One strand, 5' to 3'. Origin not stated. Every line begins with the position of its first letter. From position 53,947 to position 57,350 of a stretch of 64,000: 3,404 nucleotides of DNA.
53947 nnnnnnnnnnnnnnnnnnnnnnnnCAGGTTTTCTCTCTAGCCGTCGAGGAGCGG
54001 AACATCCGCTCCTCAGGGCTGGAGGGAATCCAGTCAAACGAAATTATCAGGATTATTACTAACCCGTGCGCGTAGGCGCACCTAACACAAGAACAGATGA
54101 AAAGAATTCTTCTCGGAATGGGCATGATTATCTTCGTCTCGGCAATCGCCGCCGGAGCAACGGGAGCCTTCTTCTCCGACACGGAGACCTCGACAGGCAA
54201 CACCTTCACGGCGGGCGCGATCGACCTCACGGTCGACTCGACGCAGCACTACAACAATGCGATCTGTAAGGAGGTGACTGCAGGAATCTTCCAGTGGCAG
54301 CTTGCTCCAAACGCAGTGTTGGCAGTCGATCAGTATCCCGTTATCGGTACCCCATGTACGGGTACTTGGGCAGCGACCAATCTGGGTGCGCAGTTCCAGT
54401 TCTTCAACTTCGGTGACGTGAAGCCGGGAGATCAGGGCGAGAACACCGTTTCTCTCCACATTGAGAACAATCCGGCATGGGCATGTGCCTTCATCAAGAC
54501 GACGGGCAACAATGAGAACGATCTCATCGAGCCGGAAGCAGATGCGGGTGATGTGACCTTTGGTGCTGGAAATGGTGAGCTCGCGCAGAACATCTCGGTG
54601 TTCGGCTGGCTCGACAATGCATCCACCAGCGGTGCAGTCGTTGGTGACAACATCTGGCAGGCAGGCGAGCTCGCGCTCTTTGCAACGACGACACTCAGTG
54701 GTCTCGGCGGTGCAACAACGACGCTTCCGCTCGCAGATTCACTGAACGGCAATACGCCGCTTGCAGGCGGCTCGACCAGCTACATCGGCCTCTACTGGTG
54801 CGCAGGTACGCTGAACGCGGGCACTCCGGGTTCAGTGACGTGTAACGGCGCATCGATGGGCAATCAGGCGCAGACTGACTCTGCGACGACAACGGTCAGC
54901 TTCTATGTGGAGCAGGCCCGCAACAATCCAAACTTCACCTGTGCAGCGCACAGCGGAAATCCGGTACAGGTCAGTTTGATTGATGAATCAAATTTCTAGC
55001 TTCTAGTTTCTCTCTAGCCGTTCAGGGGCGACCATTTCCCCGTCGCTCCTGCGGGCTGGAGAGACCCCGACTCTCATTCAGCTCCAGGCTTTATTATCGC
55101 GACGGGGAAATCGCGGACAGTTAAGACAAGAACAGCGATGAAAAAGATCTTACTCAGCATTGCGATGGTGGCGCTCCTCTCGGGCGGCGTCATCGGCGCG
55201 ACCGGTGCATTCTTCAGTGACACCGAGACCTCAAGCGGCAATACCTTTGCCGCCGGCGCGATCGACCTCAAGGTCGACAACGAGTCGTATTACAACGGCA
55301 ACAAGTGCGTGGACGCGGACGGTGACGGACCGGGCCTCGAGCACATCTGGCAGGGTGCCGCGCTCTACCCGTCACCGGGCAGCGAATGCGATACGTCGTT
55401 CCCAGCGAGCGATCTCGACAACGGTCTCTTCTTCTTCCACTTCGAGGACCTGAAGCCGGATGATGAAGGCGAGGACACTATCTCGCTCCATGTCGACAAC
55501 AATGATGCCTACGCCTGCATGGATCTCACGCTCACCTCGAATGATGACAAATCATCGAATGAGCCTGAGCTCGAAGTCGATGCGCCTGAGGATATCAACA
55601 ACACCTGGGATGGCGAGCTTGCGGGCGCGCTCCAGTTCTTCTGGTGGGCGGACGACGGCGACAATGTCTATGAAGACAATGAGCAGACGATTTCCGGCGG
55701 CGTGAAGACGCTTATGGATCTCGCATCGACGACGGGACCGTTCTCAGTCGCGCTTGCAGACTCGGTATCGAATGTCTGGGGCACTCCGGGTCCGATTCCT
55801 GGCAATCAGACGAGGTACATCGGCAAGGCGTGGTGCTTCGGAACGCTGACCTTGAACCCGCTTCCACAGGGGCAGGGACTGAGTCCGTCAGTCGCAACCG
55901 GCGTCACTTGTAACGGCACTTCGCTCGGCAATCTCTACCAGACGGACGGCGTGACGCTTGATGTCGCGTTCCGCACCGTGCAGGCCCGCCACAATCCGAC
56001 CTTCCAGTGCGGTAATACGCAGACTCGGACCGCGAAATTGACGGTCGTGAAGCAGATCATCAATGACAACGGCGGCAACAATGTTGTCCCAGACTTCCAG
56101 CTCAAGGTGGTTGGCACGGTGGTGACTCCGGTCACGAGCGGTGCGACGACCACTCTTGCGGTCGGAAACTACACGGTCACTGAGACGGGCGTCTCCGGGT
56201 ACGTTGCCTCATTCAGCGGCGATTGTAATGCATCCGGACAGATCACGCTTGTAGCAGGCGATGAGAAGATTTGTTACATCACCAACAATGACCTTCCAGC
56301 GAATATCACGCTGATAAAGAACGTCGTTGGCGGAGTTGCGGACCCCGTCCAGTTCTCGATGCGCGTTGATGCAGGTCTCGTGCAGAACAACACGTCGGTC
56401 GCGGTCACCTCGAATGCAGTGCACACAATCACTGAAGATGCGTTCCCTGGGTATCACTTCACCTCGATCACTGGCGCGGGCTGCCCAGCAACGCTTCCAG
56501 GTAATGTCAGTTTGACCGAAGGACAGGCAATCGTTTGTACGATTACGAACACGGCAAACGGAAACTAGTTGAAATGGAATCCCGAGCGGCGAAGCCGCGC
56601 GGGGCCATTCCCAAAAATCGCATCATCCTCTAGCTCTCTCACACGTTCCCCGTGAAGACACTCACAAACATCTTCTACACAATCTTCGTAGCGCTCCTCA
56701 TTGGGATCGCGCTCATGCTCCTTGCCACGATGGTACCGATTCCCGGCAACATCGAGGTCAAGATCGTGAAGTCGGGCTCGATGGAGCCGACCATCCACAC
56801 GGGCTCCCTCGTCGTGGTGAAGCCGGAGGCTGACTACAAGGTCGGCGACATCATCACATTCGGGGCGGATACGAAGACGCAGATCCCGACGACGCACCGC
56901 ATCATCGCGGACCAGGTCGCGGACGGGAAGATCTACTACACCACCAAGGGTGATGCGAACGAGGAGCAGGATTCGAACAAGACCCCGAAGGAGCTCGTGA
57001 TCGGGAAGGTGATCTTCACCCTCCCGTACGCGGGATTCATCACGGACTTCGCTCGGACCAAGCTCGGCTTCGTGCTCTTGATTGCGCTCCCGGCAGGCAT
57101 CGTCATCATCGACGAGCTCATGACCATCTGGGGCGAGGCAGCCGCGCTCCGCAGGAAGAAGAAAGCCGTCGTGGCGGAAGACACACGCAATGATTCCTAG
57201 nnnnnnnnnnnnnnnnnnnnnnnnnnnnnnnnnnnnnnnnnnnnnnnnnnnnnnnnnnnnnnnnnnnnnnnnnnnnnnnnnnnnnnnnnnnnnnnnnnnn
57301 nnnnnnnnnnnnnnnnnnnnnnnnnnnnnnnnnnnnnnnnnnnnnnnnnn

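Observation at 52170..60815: TasA/camelysin-like fibre locus: three tandem SipW-cognate paralogs + sipW + LTD protein + membrane anchor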

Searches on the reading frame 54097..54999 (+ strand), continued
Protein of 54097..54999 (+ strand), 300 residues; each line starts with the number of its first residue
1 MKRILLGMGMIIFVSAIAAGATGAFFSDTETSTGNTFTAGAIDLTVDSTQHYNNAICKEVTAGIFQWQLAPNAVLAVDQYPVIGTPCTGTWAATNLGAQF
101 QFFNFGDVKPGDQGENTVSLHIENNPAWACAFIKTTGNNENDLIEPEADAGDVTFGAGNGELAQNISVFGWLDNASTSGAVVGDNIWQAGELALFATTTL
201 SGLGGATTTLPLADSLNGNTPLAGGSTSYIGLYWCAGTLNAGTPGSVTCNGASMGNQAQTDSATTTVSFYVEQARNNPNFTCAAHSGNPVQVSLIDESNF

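Call 23: search_solved_structures(query=A1, max_evalue=10, show_alignments=2)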
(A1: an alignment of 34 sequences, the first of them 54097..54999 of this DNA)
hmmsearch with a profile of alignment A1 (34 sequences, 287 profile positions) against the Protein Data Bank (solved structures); distinct sequences matched with E-value up to 10: 3.
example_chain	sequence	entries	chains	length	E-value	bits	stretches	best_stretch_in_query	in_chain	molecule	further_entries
5n09_A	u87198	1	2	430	0.63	12.7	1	15-103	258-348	Envelope Glycoprotein E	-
4ut6_A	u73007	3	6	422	0.81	12.3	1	15-103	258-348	ENVELOPE GLYCOPROTEIN E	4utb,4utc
4ut9_A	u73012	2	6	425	0.82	12.3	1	15-103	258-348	ENVELOPE GLYCOPROTEIN E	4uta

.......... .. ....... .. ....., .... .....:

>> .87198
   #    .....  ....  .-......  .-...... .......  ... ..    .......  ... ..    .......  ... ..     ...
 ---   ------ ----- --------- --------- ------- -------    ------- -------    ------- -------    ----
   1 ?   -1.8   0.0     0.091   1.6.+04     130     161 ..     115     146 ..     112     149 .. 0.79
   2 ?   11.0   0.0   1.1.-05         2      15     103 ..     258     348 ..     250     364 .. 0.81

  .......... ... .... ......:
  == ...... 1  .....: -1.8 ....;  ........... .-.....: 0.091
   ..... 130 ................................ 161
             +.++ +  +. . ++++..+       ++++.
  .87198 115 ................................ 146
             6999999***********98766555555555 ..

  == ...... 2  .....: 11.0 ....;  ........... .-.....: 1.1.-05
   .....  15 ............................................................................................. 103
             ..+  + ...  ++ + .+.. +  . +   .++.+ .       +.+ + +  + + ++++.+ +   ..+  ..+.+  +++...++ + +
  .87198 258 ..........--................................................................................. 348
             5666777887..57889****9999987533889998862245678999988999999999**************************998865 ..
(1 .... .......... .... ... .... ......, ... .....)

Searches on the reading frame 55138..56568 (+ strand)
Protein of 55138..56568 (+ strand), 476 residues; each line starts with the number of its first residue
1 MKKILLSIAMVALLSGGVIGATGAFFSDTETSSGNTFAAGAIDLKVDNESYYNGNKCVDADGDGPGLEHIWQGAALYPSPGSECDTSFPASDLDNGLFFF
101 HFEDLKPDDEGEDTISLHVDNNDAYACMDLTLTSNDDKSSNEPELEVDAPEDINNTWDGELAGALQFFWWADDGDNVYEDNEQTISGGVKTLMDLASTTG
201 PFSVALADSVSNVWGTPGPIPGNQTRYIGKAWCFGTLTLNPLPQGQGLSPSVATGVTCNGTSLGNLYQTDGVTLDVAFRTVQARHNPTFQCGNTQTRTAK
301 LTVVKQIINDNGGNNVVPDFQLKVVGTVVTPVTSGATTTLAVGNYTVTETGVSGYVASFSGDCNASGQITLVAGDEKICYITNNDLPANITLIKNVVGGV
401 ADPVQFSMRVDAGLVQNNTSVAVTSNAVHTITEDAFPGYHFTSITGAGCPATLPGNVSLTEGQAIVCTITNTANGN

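Call 3: search_protein_families(library=pfam, proteins=[window:55138-56568:+], max_evalue=1)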
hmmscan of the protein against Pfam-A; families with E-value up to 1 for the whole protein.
window:55138-56568:+ (476 aa): 4 families
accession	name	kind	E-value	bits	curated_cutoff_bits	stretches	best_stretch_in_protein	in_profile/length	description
PF19403.5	SpaA_2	-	1.9e-10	41.6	25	2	298-381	3-96/96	Prealbumin-like fold domain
PF12389.13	Peptidase_M73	-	6e-05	23.4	22.5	1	2-50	4-51/196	Camelysin metallo-endopeptidase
PF24514.1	SpaA_4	-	0.036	15.3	27.3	1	415-473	37-107/107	Prealbumin-like fold domain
PF08115.16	Toxin_28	-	0.46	10.8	25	1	375-385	6-16/35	SFI toxin family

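Call 4: search_protein_families(library=ncbifam, proteins=[window:55138-56568:+], max_evalue=1)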
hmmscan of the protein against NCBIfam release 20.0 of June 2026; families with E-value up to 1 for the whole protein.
window:55138-56568:+ (476 aa): 3 families
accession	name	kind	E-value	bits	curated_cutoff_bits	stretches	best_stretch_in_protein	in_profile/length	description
TIGR04088.1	cognate_SipW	domain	8.2e-05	22.6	19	1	9-41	2-33/34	SipW-dependent-type signal peptide-containing protein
NF046066.1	BioflmMtrxTasA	equivalog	0.058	12.8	450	1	2-50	5-52/264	biofilm matrix protein TasA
TIGR04429.1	Phr_nterm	subfamily_domain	0.2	12.2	25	1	1-19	1-22/28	Phr family secreted Rap phosphatase inhibitor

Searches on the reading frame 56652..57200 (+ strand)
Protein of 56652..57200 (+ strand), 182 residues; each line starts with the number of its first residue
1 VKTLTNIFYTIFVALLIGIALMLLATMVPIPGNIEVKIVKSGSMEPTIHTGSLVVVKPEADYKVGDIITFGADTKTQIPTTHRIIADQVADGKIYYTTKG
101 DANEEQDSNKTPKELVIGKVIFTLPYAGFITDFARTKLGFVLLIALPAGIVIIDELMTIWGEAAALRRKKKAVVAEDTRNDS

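Call 3: search_protein_families(library=pfam, proteins=[window:56652-57200:+], max_evalue=1)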
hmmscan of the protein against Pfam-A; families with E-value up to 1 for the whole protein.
window:56652-57200:+ (182 aa): 4 families
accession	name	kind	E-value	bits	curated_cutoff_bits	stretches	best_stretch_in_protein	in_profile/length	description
PF10502.14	Peptidase_S26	-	4.3e-06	27.2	22.9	1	19-86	10-79/168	Signal peptidase, peptidase S26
PF00717.28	Peptidase_S24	-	4.7e-06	26.7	23.3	1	24-76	25-77/116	Peptidase S24-like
PF05865.16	Cypo_polyhedrin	-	0.23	11.3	25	1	50-116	45-110/248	Cypovirus polyhedrin protein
PF02107.21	FlgH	-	0.25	11.4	27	1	77-108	129-160/172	Flagellar L-ring protein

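Call 4: search_protein_families(library=ncbifam, proteins=[window:56652-57200:+], max_evalue=1)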
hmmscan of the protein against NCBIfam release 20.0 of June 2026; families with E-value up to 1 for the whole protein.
window:56652-57200:+ (182 aa): 5 families
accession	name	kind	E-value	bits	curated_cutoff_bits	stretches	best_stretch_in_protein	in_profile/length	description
NF046067.1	SigPepSipWBacil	equivalog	6.7e-35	120.4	190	1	1-178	1-184/189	signal peptidase I SipW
TIGR02228.1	sigpep_I_arch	equivalog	3.6e-33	114.7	51.85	1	4-157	3-156/158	signal peptidase I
TIGR02227.1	sigpep_I_bact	equivalog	8.7e-08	32.2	47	1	21-86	7-76/162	signal peptidase I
NF009337.1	PRK12697.1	equivalog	0.063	12.7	380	1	77-107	171-201/215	flagellar basal body L-ring protein FlgH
NF001301.1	PRK00249.1-1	equivalog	0.065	12.9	280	1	77-108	184-215/224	flagellar basal body L-ring protein FlgH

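Call 15: search_solved_structures(query=window:56652-57200:+, max_evalue=0.01, show_alignments=2)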
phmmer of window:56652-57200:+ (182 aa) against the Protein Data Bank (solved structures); distinct sequences matched with E-value up to 0.01: 3.
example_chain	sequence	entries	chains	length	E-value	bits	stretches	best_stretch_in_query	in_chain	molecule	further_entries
7p2q_A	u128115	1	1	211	6.4e-13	52.3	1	7-149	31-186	Signal peptidase complex catalytic subunit SEC11C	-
7p2p_A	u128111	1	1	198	2e-11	47.4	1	8-140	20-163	Signal peptidase complex catalytic subunit SEC11A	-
9rjb_A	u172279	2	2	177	4.1e-11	46.4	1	8-137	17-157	Signal peptidase complex catalytic subunit SEC11A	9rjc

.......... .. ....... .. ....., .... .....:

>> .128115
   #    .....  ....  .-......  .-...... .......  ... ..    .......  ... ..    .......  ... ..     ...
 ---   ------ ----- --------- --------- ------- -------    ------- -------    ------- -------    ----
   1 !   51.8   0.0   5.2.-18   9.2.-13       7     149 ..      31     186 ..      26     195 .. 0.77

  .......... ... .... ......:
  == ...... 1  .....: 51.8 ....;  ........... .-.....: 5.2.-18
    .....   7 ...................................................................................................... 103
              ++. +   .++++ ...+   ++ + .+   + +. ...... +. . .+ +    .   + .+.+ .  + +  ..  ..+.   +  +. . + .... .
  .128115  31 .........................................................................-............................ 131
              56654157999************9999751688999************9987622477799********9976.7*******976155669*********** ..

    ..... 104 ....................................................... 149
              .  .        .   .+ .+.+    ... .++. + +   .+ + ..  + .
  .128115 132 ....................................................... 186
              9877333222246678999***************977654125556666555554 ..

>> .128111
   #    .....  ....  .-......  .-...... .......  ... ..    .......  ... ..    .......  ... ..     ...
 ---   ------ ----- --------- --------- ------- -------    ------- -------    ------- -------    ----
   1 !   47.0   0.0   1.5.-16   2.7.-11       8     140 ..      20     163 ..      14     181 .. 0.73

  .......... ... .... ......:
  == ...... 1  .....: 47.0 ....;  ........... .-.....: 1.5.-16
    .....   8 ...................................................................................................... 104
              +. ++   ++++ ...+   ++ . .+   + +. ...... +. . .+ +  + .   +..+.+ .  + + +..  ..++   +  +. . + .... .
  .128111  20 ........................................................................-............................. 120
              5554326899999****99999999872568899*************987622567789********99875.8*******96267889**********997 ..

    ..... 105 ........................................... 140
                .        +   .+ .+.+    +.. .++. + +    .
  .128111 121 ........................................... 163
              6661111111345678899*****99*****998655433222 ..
